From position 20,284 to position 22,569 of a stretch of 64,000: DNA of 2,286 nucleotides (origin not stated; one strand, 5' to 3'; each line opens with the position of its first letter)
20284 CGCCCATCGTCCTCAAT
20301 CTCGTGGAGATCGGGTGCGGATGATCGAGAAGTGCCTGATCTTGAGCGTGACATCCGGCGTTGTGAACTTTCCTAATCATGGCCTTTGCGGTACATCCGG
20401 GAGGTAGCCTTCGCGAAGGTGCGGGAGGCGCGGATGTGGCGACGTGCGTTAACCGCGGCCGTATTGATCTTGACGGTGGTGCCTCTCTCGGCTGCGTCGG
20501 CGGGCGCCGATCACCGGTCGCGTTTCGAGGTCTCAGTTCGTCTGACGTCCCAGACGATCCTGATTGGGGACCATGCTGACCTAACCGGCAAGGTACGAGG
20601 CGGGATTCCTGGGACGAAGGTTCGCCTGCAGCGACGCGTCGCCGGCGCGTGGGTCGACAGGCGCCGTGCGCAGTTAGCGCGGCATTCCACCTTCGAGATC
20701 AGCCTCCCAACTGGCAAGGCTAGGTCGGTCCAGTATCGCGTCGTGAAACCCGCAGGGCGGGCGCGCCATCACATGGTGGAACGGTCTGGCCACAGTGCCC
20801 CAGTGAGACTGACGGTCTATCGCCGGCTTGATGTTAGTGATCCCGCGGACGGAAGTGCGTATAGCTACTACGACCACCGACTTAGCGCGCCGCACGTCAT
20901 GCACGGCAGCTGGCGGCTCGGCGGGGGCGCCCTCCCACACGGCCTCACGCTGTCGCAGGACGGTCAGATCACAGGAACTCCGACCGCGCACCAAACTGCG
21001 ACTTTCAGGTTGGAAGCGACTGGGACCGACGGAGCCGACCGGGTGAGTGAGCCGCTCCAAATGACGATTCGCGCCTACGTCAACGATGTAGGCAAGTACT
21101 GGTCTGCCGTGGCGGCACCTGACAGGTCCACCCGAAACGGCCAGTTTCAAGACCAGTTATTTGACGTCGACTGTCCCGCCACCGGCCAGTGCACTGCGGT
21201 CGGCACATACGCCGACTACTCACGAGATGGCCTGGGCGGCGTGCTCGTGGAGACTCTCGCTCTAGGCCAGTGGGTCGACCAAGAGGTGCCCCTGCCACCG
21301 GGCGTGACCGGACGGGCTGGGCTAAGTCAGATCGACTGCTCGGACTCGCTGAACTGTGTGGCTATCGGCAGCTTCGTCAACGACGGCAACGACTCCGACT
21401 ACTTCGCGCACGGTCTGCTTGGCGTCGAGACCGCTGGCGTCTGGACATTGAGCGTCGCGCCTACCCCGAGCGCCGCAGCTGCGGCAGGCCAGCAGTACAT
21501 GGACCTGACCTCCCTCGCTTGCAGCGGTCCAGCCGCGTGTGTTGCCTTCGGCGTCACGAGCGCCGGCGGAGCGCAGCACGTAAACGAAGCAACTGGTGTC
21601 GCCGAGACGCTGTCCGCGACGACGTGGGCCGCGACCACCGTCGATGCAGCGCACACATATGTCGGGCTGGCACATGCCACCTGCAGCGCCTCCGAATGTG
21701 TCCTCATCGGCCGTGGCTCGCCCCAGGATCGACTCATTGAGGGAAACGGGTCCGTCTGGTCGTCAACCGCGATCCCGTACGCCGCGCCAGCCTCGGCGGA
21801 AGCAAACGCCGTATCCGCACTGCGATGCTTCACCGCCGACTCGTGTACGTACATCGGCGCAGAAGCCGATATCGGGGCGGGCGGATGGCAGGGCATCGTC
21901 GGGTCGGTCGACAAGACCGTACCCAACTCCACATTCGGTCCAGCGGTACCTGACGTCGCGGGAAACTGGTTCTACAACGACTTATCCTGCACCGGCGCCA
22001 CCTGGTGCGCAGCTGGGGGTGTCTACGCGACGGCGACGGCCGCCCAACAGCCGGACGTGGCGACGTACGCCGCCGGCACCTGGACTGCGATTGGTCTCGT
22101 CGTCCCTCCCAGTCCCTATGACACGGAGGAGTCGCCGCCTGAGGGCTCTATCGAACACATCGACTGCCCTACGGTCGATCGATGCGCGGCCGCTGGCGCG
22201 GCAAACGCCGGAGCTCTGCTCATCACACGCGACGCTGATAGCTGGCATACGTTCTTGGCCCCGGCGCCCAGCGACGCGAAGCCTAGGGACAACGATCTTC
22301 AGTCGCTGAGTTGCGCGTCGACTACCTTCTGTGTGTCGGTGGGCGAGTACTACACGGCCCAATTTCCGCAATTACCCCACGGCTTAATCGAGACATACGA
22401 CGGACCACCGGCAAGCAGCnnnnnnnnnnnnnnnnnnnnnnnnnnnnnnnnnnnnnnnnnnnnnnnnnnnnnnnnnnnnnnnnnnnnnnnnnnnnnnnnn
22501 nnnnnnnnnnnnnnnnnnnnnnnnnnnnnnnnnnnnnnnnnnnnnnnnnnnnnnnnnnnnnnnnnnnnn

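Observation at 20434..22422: Secreted protein made of eight ~50-aa Cys-x4-5-Cys / Trp modules (β-propeller-like), preceded by Ig-like domains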

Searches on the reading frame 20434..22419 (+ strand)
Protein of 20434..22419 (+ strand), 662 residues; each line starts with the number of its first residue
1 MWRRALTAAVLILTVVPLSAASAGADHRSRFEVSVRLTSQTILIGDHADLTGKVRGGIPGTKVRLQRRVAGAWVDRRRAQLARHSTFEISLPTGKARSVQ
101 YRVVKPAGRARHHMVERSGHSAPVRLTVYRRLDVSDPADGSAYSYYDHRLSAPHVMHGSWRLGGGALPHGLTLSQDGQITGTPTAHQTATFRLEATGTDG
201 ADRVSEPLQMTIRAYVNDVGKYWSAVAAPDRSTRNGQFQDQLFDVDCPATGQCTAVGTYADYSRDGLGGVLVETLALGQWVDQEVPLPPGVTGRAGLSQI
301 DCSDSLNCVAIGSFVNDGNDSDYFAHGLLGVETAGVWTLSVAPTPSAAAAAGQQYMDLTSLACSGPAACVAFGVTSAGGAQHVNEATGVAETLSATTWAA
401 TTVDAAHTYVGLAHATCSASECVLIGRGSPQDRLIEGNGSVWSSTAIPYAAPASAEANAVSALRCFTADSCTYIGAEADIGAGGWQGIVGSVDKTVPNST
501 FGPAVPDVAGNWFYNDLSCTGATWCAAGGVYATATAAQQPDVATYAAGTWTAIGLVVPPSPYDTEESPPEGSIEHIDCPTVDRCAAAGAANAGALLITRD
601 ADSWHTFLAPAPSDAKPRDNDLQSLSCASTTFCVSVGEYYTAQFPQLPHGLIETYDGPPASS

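Call 3: search_protein_families(library=pfam, proteins=[window:20434-22419:+], max_evalue=1)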
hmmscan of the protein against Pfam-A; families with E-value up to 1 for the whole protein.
window:20434-22419:+ (662 aa): 1 family
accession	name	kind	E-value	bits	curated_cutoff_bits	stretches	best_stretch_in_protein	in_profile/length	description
PF05345.18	He_PIG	-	6.2e-08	33.4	24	1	159-207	40-90/96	Putative Ig domain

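Call 4: search_protein_families(library=ncbifam, proteins=[window:20434-22419:+], max_evalue=1)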
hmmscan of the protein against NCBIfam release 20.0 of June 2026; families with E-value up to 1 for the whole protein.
window:20434-22419:+ (662 aa): 0 families

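Call 6: find_homologous_proteins(query=window:20434-22419:+)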
Query window:20434-22419:+ (662 aa): 11 proteins with E <= 0.001 among 8000 candidates.
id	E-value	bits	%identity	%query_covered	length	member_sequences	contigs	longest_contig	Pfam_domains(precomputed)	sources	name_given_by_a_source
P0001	0.0e+0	1503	100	100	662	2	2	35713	PF05345.19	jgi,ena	-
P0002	3.4e-38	150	28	75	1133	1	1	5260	PF16640.12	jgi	jgi:Bacterial Ig-like domain (group 3)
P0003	5.4e-23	99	33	41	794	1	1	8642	-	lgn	-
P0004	1.1e-17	82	30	54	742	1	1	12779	-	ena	-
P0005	1.1e-16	78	30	51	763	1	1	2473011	-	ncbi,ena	-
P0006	1.7e-11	61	28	39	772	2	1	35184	PF05345.19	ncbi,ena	-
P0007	8.0e-10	56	28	15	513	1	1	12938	PF07495.20,PF26182.1,PF22352.3,PF24908.1,PF05345.19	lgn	-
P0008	1.3e-5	42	28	45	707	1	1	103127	-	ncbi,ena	-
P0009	1.8e-5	41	36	10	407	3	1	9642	PF22352.3,PF00801.27,PF17963.8,PF05345.19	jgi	jgi:large repetitive protein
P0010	2.7e-4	38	42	8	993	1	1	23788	PF22352.3,PF05345.19,PF06119.20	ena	-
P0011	8.0e-4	36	41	9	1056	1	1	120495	PF15418.13,PF22352.3,PF17963.8,PF24908.1,PF05345.19,PF19077.7,PF20164.5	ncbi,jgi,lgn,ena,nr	ncbi:MAG TPA: putative Ig domain-containing protein [Terriglobales bacterium]|nr:putative Ig domain-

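Call 7: search_solved_structures(query=window:20434-22419:+, max_evalue=10)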
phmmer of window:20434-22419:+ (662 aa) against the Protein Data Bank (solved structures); distinct sequences matched with E-value up to 10: 0.

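Call 9: search_protein_families(library=pfam, proteins=[P0002, P0003, P0004, P0005, P0006, P0008], max_evalue=1)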
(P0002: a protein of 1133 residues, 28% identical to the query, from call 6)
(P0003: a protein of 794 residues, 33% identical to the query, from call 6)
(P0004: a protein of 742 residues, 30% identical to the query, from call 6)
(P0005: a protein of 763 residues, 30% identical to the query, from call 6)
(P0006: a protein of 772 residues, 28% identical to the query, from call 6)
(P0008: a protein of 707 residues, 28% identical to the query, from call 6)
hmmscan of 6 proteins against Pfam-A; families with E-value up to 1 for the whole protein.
P0002 (1133 aa): 5 families
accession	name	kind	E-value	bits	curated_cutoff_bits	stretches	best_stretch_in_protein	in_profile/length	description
PF16640.11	Big_3_5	-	2.2e-14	54.2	35.5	1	785-872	1-87/88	Bacterial Ig-like domain (group 3)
PF24619.1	Ig_SibA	-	0.00088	19.7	27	0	356-384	87-115/135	SibA-like, immunoglobulin-like domain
PF19135.5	DUF5818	-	0.085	12.9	27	0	1004-1038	6-40/57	Protein of unknown function (DUF5818)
PF20579.4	LapA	-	0.12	13.3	27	1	781-877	3-91/99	LapA domain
PF06085.16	Rz1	-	0.19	12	27.9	0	260-281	17-38/41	Lipoprotein Rz1 precursor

P0003 (794 aa): 1 family
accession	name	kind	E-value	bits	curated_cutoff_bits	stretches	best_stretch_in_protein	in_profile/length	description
PF14819.11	QueF_N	-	0.38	11.6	25.6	0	455-475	35-55/111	Nitrile reductase, 7-cyano-7-deazaguanine-reductase N-term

P0004 (742 aa): 0 families

P0005 (763 aa): 0 families

P0006 (772 aa): 4 families
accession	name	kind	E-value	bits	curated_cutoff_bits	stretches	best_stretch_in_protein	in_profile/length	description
PF05345.18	He_PIG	-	1.6e-20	73.8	24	4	504-591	2-96/96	Putative Ig domain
PF07679.22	I-set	-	0.0056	17.2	23.7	0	512-579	10-80/90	Immunoglobulin I-set domain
PF00801.26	PKD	-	0.074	13.5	23.5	0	728-759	35-72/80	PKD domain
PF13464.11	RodZ_C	-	0.48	10.8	23.9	0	503-535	30-62/72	RodZ C-terminal domain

P0008 (707 aa): 6 families
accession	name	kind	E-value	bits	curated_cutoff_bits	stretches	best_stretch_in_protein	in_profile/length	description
PF10708.14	DUF2510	-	0.0021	18.2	24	1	335-352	17-34/35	Protein of unknown function (DUF2510)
PF19565.4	DUF6087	-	0.0058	17.3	27.1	0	278-293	45-60/99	Family of unknown function (DUF6087)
PF16378.10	DUF4988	-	0.0067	16.7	30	2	500-593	49-130/183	Domain of unknown function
PF19135.5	DUF5818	-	0.019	14.9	27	0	539-554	7-22/57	Protein of unknown function (DUF5818)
PF23795.1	SH3_YKFC_2nd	-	0.022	15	27.4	0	494-511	40-57/57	YKFC SH3b2 domain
PF04075.20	F420H2_quin_red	-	0.17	12.4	22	0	562-593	32-60/130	F420H(2)-dependent quinone reductase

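Call 15: find_encoding_contigs(protein=P0001, flank=10000, max_places=4)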
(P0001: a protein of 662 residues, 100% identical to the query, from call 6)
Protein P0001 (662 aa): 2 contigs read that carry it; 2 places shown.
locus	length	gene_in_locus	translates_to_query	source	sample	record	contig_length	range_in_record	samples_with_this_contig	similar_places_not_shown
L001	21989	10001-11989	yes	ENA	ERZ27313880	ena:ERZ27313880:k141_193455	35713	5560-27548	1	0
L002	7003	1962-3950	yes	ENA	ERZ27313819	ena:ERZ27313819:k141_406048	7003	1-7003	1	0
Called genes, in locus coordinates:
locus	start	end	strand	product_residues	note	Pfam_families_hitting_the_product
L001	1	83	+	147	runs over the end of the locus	PF13560:HTH_31, PF01381:HTH_3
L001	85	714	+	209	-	PF00440:TetR_N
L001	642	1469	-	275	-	PF01149:Fapy_DNA_glyco, PF06831:H2TH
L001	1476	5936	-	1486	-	PF00270:DEAD, PF04851:ResIII, PF00271:Helicase_C, PF19306:WHD_Lhr, PF08494:DEAD_assoc, PF23236:WHD_2nd_Lhr, PF23235:WHD_3rd_Lhr, PF23234:WHD_4th_Lhr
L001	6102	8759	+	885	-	PF09286:Pro-kuma_activ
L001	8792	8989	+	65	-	PF11248:DUF3046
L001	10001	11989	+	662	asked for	PF05345:He_PIG (weak)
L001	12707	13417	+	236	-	PF10946:DUF2625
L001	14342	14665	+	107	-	PF12796:Ank_2, PF13637:Ank_4 (weak), PF13857:Ank_5, PF00023:Ank, PF13606:Ank_3 (faint), PF13637:Ank_4 (weak), PF00023:Ank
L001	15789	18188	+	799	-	PF00154:RecA_N, PF06745:ATPase (faint), PF08423:Rad51 (weak), PF27531:MT3502_N (weak), PF14890:Intein_splicing, PF14528:LAGLIDADG_3, PF21096:RecA_C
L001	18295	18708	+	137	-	PF02631:RecX_HTH2, PF21981:RecX_HTH3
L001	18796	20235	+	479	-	PF12072:RNase_Y_N, PF00013:KH_1 (faint), PF01966:HD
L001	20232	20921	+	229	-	PF11716:MDMPI_N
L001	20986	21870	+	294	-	PF01297:ZnuA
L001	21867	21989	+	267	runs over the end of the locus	PF00005:ABC_tran, PF13304:AAA_21 (weak)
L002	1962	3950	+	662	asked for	PF05345:He_PIG (weak)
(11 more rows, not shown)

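Call 37: list_cluster_members(proteins=[P0005, P0006, P0008, P0045, P0046, P0048, P0054, P0064, P0071, P0083])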
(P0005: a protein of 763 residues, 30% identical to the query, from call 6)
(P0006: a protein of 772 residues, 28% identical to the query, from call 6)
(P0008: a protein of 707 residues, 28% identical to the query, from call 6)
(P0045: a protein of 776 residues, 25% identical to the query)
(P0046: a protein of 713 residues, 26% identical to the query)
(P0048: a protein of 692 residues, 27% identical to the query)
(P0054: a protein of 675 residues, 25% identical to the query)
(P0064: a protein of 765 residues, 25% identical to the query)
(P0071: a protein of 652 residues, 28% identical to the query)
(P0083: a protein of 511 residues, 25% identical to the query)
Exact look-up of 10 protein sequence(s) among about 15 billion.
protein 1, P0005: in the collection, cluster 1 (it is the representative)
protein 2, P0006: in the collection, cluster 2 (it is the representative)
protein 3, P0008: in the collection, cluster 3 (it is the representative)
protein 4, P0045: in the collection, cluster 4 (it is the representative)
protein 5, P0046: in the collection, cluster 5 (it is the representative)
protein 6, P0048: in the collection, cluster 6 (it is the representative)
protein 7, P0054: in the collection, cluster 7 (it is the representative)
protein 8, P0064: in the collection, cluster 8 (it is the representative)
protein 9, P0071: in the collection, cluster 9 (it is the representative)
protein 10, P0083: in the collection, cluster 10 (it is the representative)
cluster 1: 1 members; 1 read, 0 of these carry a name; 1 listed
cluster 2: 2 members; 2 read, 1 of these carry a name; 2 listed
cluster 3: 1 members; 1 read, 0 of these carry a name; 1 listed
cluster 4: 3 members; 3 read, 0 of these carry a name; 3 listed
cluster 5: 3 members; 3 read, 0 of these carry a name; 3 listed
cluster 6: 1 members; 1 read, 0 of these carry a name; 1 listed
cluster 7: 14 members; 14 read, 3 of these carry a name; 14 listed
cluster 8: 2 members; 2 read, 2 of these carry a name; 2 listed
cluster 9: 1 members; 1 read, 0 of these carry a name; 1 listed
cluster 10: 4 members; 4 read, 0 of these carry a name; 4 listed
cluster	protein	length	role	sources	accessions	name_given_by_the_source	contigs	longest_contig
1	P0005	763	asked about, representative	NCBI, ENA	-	-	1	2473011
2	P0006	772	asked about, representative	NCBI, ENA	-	-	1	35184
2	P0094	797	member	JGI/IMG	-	hypothetical protein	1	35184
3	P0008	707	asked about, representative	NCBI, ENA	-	-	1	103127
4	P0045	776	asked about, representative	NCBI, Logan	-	-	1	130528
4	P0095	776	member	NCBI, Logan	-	-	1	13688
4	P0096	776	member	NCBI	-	-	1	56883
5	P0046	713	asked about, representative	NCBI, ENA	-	-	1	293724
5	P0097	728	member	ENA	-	-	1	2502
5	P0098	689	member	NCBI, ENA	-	-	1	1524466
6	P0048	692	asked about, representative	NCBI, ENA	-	-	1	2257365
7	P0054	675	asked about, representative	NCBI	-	-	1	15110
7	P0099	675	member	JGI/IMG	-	hypothetical protein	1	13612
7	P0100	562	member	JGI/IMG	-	hypothetical protein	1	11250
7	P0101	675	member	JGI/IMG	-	hypothetical protein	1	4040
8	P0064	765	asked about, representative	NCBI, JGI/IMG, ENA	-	hypothetical protein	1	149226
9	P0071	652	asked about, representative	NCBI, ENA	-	-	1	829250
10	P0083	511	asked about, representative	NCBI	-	-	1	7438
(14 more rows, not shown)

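Call 41: predict_structure(alignment_id=A4)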
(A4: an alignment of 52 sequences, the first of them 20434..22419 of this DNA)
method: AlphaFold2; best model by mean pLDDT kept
length: 662 residues; sequences in the alignment: 52
mean_pLDDT: 70.1   pTM: 0.68
mean pLDDT of the five models: 70.1, 69.3, 68.4, 67.6, 67.0
residues with pLDDT >= 90: 211; 70-90: 155; 50-70: 121; < 50: 175
segments of 3 or more residues with pLDDT < 50: 1-137, 140-158, 215-217, 483-486, 496-501
pLDDT, mean of each block of 10 residues (from residue 1): 40 37 38 34 30 30 31 38 29 34 34 29 36 45 40 37 62 67 62 64 56 52 84 70 96 95 80 93 94 94 96 85 86 96 91 89 92 86 83 89 72 80 85 88 83 64 84 72 51 52 54 90 93 88 92 91 79 96 96 94 92 87 96 94 71 64 41
secondary structure, 60 per line:
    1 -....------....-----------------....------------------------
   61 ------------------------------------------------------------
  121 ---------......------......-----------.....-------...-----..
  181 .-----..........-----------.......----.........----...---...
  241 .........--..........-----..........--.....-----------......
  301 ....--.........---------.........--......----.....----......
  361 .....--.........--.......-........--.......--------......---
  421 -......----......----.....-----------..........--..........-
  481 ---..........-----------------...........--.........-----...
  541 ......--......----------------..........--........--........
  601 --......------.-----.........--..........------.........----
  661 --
elements in order (helices of 4 or more, strands of 3 or more residues): H2-5 E12-15 E33-36 E130-135 E142-147 E159-163 E171-173 E179-181 E187-196 E208-214 H219-222 E223-227 E238-249 E252-261 E267-276 E279-283 E295-304 E307-315 E325-333 E336-341 H346-350 E355-365 E368-376 H379-385 E387-394 E397-403 E412-417 E422-427 E432-437 E442-446 E458-467 E470-479 E484-493 E511-521 E524-532 E538-546 E549-554 E571-580 E583-590 E593-600 E603-608 E621-629 E632-641 E648-656

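Call 57: fold_search(model_id=the predicted structure, library=pdb)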
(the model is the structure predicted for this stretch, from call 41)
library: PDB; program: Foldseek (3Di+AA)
matches with E <= 10: 806; with E <= 0.001: 240
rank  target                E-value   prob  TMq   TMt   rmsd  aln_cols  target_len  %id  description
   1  5znn_B                7.1e-09  1.00  0.30  0.30  15.7       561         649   10  Crystal structure of ligand-free form of the Vps10 ectodomain of Sortilin (released 2018-07-18)
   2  5nmr_A                2.8e-08  1.00  0.30  0.33  17.2       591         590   10  Monomeric mouse Sortilin extracellular domain (released 2017-12-06)
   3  9i0n_A                7.0e-08  1.00  0.31  0.32  10.3       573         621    9  Cryo-EM structure of human sortilin ectodomain (released 2025-12-17)
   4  5nni_B                7.7e-08  1.00  0.29  0.30  18.6       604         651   10  Dimer structure of Sortilin ectodomain crystal form 2, 3.2 Angstrom (released 2017-11-29)
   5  7fh7                  1.1e-07  1.00  0.39  0.39   7.1       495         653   10  Friedel-Crafts alkylation enzyme CylK mutant Y37F (released 2022-02-16)
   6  7fh8                  1.2e-07  1.00  0.38  0.38   6.9       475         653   11  Friedel-Crafts alkylation enzyme CylK mutant H391A (released 2022-02-16)
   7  5mri_A                1.4e-07  1.00  0.29  0.29  10.7       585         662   10  Crystal structure of the Vps10p domain of human sortilin/NTS3 in complex with Triazolone 18 (released 2017-05-17)
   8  6fg9_B                1.4e-07  1.00  0.28  0.22  11.5       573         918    9  Mouse SORCS2 ectodomain (sortilin related VPS10 domain containing receptor 2) (released 2018-08-01)
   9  6fg9_A                2.2e-07  1.00  0.28  0.22  13.2       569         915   10  Mouse SORCS2 ectodomain (sortilin related VPS10 domain containing receptor 2) (released 2018-08-01)
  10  3f6k_A                2.8e-07  1.00  0.27  0.27  15.7       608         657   10  Crystal structure of the Vps10p domain of human sortilin/NTS3 in complex with neurotensin (released 2008-12-30)
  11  5mrh_A                3.7e-07  1.00  0.30  0.30  10.2       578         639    8  Crystal structure of the Vps10p domain of human sortilin/NTS3 in complex with Triazolone 1 (released 2017-05-17)
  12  3wsy_A                5.7e-07  1.00  0.28  0.28  16.8       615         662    7  SorLA Vps10p domain in complex with its own propeptide fragment (released 2015-02-04)
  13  6ffy_A                1.0e-06  1.00  0.29  0.23  12.9       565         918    9  Structure of the mouse SorCS2-NGF complex (released 2018-08-01)
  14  5ojr_D                1.7e-06  1.00  0.33  0.65   6.7       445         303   10  YCF48 bound to D1 peptide (released 2018-08-08)
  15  5hx0_B                2.6e-06  1.00  0.30  0.48   8.6       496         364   10  Crystal structure of unknown function protein Dfer_1899 fromDyadobacter fermentans DSM 18053 (released 2016-02-17)
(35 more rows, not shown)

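Call 69: search_protein_families(library=ncbifam, proteins=[P0003], max_evalue=0.1)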
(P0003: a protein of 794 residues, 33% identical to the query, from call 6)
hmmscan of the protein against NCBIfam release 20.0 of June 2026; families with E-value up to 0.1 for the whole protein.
P0003 (794 aa): 0 families
